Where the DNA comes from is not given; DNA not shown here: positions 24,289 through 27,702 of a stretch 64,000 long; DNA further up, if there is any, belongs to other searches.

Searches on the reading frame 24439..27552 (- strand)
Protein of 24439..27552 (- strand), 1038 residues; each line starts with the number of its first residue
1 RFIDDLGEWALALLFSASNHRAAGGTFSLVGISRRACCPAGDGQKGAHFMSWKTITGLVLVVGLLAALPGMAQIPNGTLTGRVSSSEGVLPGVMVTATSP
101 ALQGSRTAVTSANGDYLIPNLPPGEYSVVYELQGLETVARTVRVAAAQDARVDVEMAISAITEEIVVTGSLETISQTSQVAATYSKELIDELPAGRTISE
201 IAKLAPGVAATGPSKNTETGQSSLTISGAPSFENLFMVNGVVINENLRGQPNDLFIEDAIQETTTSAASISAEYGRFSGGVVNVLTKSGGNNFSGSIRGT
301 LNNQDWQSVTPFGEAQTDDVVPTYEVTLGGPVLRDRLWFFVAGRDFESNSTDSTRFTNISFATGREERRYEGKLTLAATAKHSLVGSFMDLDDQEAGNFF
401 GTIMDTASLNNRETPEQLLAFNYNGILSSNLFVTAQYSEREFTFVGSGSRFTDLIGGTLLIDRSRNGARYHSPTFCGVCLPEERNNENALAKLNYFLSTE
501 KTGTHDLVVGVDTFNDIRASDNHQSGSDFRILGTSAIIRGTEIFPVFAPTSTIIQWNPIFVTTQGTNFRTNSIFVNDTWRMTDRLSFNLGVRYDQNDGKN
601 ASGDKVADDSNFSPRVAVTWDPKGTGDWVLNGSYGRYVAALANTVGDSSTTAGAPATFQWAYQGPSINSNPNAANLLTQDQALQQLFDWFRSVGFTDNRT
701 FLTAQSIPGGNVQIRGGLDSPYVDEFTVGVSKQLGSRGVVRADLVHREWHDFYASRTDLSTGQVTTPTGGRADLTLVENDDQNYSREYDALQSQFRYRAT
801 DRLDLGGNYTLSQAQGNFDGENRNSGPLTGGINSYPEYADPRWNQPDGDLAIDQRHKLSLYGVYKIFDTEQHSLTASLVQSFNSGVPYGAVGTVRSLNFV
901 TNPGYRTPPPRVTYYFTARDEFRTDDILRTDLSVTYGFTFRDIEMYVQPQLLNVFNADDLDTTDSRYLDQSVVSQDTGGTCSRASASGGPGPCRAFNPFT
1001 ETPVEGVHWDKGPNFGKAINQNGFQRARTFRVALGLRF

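Call 81: search_protein_families(library=pfam, proteins=[window:24439-27552:-], max_evalue=0.001)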
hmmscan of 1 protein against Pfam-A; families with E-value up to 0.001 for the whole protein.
window:24439-27552:- (1038 aa): 6 families
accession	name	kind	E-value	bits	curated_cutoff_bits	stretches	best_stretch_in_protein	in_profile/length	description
PF25183.1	OMP_b-brl_4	-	7.1e-30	104.5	30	3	607-866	433-677/838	Outer membrane beta barrel domain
PF13620.12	CarboxypepD_reg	-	6.3e-15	55.7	32.3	1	78-156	1-81/82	Carboxypeptidase regulatory-like domain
PF00593.30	TonB_dep_Rec_b-barrel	-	5.1e-08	33.6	27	1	416-939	60-424/436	TonB dependent receptor-like, beta-barrel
PF13715.12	CarbopepD_reg_2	-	6.1e-07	29.8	32.2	1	80-167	2-88/88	CarboxypepD_reg-like domain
PF07715.20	Plug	-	7.4e-07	30.1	23.9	1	175-280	3-105/107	TonB-dependent Receptor Plug Domain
PF17210.9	SdrD_B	-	0.00033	21.3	29.7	1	88-155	22-86/112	SdrD B-like domain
